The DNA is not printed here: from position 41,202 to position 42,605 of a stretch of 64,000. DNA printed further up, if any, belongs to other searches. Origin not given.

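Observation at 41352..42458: Unassigned 368-aa methyltransferase-like protein as the third gene of the phnA-phnY operon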

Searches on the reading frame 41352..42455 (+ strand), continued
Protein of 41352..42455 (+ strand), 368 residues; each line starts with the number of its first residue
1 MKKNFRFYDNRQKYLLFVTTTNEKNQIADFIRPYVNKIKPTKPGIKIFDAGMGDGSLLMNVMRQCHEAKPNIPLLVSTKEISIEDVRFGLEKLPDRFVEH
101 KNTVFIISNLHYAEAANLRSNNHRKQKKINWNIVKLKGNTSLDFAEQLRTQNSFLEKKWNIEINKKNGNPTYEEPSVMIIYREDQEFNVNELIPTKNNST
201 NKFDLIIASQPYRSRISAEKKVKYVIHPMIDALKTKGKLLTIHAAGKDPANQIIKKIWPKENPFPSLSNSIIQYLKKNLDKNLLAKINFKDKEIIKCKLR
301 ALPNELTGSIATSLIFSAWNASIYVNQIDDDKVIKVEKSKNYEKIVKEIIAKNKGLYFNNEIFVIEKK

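Call 34: find_encoding_contigs(protein=P0282, flank=8000, max_places=3)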
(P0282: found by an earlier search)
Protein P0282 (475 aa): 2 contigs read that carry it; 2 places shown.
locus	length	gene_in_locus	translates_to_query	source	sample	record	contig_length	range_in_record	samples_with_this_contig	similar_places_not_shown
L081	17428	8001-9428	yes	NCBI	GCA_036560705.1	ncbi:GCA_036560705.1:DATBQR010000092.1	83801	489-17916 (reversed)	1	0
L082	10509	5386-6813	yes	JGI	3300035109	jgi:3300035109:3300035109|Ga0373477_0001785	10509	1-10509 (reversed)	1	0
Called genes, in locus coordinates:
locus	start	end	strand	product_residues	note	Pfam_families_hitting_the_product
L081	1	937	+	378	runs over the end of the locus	PF01663:Phosphodiest, PF08665:PglZ (faint), PF01676:Metalloenzyme (weak)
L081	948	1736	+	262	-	PF00561:Abhydrolase_1, PF12146:Hydrolase_4, PF12697:Abhydrolase_6, PF03096:Ndr (weak), PF08386:Abhydrolase_4 (faint)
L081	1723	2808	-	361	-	PF10994:DUF2817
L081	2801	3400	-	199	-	PF02441:Flavoprotein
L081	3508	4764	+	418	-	PF00174:Oxidored_molyb, PF03404:Mo-co_dimer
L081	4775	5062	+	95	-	-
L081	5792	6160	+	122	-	-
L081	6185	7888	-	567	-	PF00920:ILVD_EDD_N, PF24877:ILV_EDD_C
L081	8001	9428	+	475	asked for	-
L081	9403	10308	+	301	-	PF02219:MTHFR (faint)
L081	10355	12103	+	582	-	PF00501:AMP-binding, PF23562:AMP-binding_C_3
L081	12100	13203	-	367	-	PF01494:FAD_binding_3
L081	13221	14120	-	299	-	PF00126:HTH_1, PF03466:LysR_substrate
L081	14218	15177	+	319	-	PF03480:DctP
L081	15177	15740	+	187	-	PF04290:DctQ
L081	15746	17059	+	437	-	PF06808:DctM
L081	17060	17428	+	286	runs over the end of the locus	?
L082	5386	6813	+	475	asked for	-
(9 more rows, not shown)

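Call 35: find_encoding_contigs(protein=P0124, flank=8000, max_places=3)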
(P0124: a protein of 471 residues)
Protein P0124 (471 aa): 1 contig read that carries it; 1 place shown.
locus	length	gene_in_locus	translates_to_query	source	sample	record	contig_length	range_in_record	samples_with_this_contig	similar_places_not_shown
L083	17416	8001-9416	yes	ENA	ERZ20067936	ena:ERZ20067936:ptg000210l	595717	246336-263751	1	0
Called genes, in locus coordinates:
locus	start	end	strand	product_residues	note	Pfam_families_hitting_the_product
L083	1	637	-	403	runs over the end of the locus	PF00355:Rieske, PF00848:Ring_hydroxyl_A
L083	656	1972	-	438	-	PF01266:DAO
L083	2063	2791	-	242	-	PF00005:ABC_tran, PF13304:AAA_21 (faint)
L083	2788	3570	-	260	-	PF00005:ABC_tran, PF13304:AAA_21 (faint), PF12399:BCA_ABC_TP_C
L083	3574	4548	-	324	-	PF02653:BPD_transp_2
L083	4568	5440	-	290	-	PF02653:BPD_transp_2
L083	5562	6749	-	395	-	PF13433:Peripla_BP_5, PF13458:Peripla_BP_6, PF01094:ANF_receptor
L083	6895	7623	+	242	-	PF01177:Asp_Glu_race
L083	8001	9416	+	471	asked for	-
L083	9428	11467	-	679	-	PF01935:DUF87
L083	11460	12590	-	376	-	-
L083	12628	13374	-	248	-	PF01177:Asp_Glu_race (weak), PF17645:Amdase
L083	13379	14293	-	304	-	-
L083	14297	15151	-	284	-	-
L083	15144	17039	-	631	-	-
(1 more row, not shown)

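Call 36: find_encoding_contigs(protein=P0126, flank=8000, max_places=2)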
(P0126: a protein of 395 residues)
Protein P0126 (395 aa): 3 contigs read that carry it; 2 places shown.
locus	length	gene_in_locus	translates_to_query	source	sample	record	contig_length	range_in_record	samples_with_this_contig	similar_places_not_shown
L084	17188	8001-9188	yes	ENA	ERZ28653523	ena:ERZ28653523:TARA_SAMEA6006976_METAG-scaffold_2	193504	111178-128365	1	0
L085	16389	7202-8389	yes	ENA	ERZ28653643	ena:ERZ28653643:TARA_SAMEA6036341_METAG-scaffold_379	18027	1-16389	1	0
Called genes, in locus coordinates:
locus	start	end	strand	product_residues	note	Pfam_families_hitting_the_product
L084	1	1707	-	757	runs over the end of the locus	PF01804:Penicil_amidase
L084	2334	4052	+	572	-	PF00496:SBP_bac_5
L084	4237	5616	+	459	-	PF01266:DAO, PF13450:NAD_binding_8 (weak)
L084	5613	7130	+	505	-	PF06253:MTTB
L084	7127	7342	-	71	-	PF01177:Asp_Glu_race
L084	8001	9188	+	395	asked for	-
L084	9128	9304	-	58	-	-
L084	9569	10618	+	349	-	PF00034:Cytochrom_C (faint), PF03150:CCP_MauG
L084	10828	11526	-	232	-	PF00230:MIP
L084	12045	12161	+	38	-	-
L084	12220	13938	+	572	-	PF00496:SBP_bac_5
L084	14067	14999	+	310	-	PF19300:BPD_transp_1_N (weak), PF00528:BPD_transp_1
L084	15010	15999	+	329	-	PF00528:BPD_transp_1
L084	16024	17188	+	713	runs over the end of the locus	PF03193:RsgA_GTPase (faint), PF00005:ABC_tran, PF00006:ATP-synt_ab (faint), PF00158:Sigma54_activat (faint), PF00485:PRK (faint), PF08352:oligo_HPY, PF00005:ABC_tran, PF08352:oligo_HPY, +8 more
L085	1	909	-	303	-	?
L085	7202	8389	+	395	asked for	-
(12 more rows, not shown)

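Call 37: find_encoding_contigs(protein=P0295, flank=8000, max_places=3)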
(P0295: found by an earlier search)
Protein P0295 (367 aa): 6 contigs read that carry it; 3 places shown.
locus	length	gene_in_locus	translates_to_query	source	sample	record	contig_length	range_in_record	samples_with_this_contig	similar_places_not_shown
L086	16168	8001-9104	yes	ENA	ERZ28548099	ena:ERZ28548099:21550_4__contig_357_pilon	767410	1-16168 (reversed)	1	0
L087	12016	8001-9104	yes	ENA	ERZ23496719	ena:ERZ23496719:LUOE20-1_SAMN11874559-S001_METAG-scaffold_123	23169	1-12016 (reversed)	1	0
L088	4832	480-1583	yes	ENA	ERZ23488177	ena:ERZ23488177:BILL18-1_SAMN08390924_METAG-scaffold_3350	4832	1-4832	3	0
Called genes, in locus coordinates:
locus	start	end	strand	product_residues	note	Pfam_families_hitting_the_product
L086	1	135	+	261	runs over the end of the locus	PF00378:ECH_1, PF16113:ECH_2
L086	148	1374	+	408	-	PF02771:Acyl-CoA_dh_N, PF02770:Acyl-CoA_dh_M, PF00441:Acyl-CoA_dh_1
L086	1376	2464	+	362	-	PF02771:Acyl-CoA_dh_N, PF00441:Acyl-CoA_dh_1, PF08028:Acyl-CoA_dh_2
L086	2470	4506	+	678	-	PF17804:TSP_NTD, PF00595:PDZ (weak), PF03572:Peptidase_S41, PF11818:DUF3340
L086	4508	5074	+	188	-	PF03372:Exo_endo_phos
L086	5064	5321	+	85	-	-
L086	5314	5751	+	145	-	PF00583:Acetyltransf_1, PF13673:Acetyltransf_10, PF13508:Acetyltransf_7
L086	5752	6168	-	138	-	PF00383:dCMP_cyt_deam_1, PF14437:MafB19-deam, PF14439:Bd3614-deam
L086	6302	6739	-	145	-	PF08547:CIA30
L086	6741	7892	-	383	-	PF01571:GCV_T, PF08669:GCV_T_C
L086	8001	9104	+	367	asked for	-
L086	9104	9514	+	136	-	PF01583:APS_kinase (weak), PF13238:AAA_18 (weak)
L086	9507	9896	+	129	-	-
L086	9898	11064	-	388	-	PF03435:Sacchrp_dh_NADP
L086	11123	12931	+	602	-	PF00501:AMP-binding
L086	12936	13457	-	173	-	PF07883:Cupin_2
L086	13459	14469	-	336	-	PF00933:Glyco_hydro_3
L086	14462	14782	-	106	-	PF00156:Pribosyltran, PF24390:PRTase-CE (weak), PF15609:PRTase_2 (weak)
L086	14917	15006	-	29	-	-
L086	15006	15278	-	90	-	PF00378:ECH_1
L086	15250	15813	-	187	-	PF00378:ECH_1, PF16113:ECH_2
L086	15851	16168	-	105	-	?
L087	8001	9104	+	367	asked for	-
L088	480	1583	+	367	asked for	-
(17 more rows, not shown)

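Call 38: find_encoding_contigs(protein=P0293, flank=8000, max_places=2)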
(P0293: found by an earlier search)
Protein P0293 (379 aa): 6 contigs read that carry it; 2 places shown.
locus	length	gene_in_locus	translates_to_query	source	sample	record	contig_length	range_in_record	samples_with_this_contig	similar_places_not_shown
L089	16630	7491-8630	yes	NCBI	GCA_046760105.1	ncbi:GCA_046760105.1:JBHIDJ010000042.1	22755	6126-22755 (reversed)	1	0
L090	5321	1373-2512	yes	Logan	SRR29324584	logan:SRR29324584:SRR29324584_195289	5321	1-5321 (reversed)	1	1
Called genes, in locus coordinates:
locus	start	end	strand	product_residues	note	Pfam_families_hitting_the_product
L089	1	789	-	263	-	PF00528:BPD_transp_1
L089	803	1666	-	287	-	PF00528:BPD_transp_1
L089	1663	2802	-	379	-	PF00005:ABC_tran, PF13304:AAA_21 (faint), PF08402:TOBE_2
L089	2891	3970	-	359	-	PF01547:SBP_bac_1, PF13416:SBP_bac_8, PF13531:SBP_bac_11 (weak), PF13343:SBP_bac_6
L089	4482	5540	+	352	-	PF01717:Meth_synt_2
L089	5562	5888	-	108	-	-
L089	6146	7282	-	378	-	-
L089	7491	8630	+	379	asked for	-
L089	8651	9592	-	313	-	PF02219:MTHFR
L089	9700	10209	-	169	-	PF01451:LMWPc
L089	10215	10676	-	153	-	PF00903:Glyoxalase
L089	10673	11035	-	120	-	PF01022:HTH_5 (weak), PF12802:MarR_2 (weak), PF12840:HTH_20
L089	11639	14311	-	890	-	PF01571:GCV_T, PF00464:SHMT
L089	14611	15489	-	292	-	PF00126:HTH_1, PF03466:LysR_substrate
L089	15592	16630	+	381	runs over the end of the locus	PF00266:Aminotran_5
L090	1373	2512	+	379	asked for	-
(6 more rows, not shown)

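Call 40: find_related_loci(query=A3, collection=metagenome_contigs, flank=8000)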
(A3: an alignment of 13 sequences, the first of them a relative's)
Query A3 (386 aa) in metagenome_contigs; peptide patterns used: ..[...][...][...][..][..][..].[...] (x = any residue, [..] = any of these).
600 stretches matched a pattern (row limit reached: there are more); 593 encode a relative of the query (tblastn E <= 1e-3); the best 80 are kept; 80 distinct loci.
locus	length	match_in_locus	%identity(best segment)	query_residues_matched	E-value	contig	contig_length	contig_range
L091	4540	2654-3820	65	1-386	0e+0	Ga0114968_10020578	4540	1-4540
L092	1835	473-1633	64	1-386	0e+0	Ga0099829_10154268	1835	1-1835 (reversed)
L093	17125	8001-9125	63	14-386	2e-170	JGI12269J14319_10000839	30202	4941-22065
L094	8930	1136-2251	66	18-386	6e-170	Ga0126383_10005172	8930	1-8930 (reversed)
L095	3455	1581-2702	66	16-386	3e-178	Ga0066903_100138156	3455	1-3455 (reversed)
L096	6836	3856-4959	67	22-386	4e-170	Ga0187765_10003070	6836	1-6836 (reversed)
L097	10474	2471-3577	67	21-386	4e-169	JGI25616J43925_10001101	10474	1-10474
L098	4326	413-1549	64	11-386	1e-174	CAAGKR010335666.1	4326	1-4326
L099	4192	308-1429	66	16-386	2e-174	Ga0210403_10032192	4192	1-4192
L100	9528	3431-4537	67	21-386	5e-169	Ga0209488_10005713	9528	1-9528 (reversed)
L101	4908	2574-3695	66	16-386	2e-172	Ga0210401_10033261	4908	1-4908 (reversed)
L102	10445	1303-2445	65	9-386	6e-169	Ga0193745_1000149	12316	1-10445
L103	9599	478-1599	65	16-386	2e-168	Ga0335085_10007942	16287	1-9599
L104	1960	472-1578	67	21-386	0e+0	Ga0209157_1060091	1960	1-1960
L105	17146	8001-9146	64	8-386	2e-168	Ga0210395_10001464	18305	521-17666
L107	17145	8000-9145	64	8-386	3e-168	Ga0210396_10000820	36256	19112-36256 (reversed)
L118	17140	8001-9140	62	10-386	4e-167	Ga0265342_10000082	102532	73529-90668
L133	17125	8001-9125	63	10-381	4e-166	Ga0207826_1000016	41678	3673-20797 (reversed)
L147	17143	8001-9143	62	9-386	3e-165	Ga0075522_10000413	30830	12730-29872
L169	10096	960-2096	62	7-386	3e-164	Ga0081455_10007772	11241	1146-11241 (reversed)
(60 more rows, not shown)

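Call 43: search_protein_families(library=pfam, proteins=[L075:7170-7982:+, L089:6146-7279:-, L086:9104-9511:+, L086:9507-9893:+], max_evalue=0.01)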
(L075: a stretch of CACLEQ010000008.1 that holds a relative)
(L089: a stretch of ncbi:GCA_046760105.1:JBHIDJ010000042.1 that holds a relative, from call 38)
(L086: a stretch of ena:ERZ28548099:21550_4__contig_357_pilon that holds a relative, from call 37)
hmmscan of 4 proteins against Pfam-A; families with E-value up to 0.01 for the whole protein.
L075:7170-7982:+ (271 aa): 9 families
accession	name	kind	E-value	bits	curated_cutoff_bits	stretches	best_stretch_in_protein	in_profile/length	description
PF00561.26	Abhydrolase_1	-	3.6e-22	79.7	25.8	2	24-137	1-113/245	alpha/beta hydrolase fold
PF12697.13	Abhydrolase_6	-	7.8e-20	72.9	26.3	1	26-256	1-215/217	Alpha/beta hydrolase family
PF12146.15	Hydrolase_4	-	2.4e-18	66.8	27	2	21-129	2-116/239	Serine aminopeptidase, S33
PF02230.22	Abhydrolase_2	-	1.2e-07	32.2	23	0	85-130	101-144/217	Phospholipase/Carboxylesterase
PF06821.19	Ser_hydrolase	-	8.7e-07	29.5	22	0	75-131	39-99/172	Serine hydrolase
PF00975.26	Thioesterase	-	2.4e-05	25.1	26.4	1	24-109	2-86/226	Thioesterase domain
PF06500.17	FrsA-like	-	0.001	18.4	22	0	19-121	190-297/414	Esterase FrsA-like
PF07224.18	Chlorophyllase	-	0.0017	17.7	26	1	24-102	43-129/301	Chlorophyllase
PF03959.19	FSH1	-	0.0061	16.7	21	0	143-237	149-191/211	Serine hydrolase (FSH1)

L089:6146-7279:- (377 aa): 0 families

L086:9104-9511:+ (136 aa): 7 families
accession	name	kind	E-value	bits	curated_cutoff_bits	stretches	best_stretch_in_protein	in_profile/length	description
PF01583.26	APS_kinase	-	6.2e-07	30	21.1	1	3-83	5-91/152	Adenylylsulphate kinase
PF13238.12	AAA_18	-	7.9e-06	26.8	29.4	1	3-77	1-84/128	AAA domain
PF08433.16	KTI12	-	7.9e-05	22.7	22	1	3-72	4-77/271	Chromatin associated protein KTI12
PF01078.27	Mg_chelatase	-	0.00065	19.6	20.3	1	2-27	24-49/207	Magnesium chelatase, subunit ChlI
PF13521.12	AAA_28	-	0.0013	19.4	27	1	2-52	1-50/164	AAA domain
PF13671.12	AAA_33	-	0.0065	17.2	27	0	3-46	2-40/143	AAA domain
PF13479.12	AAA_24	-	0.0076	16.6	27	1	2-24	4-26/195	AAA domain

L086:9507-9893:+ (129 aa): 1 family
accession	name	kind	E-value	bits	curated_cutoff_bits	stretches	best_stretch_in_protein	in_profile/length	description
PF01467.32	CTP_transf_like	-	0.0027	18.3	21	0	13-83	4-71/133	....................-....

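Call 51: predict_structure(alignment_id=A4)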
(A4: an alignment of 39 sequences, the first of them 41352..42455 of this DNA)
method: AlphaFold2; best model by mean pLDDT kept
length: 368 residues; sequences in the alignment: 39
mean_pLDDT: 91.1   pTM: 0.90
mean pLDDT of the five models: 91.1, 90.9, 90.3, 89.9, 89.5
residues with pLDDT >= 90: 287; 70-90: 60; 50-70: 10; < 50: 11
segments of 3 or more residues with pLDDT < 50: 1-8
pLDDT, mean of each block of 10 residues (from residue 1): 44 85 95 96 95 93 97 97 93 97 97 93 91 97 97 95 84 95 97 91 95 87 95 97 95 95 92 96 96 94 54 84 91 87 92 93 97
secondary structure, 60 per line:
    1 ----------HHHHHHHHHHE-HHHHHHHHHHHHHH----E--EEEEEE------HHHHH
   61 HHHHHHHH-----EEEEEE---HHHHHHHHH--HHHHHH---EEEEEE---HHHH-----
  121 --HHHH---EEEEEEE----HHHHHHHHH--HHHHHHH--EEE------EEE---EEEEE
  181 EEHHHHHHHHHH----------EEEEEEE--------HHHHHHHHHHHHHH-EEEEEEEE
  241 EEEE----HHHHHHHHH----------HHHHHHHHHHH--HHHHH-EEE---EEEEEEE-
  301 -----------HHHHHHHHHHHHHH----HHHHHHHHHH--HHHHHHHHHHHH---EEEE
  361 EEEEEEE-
elements in order: H11-20 H23-36 E44-49 H56-68 E74-79 H83-91 H94-99 E103-108 H112-115 H123-126 E130-136 H141-149 H152-158 E161-163 E170-172 E176-182 H183-192 E203-209 H218-231 E233-244 H249-257 H268-278 H281-285 E287-289 E293-299 H312-325 H330-339 H342-353 E357-367
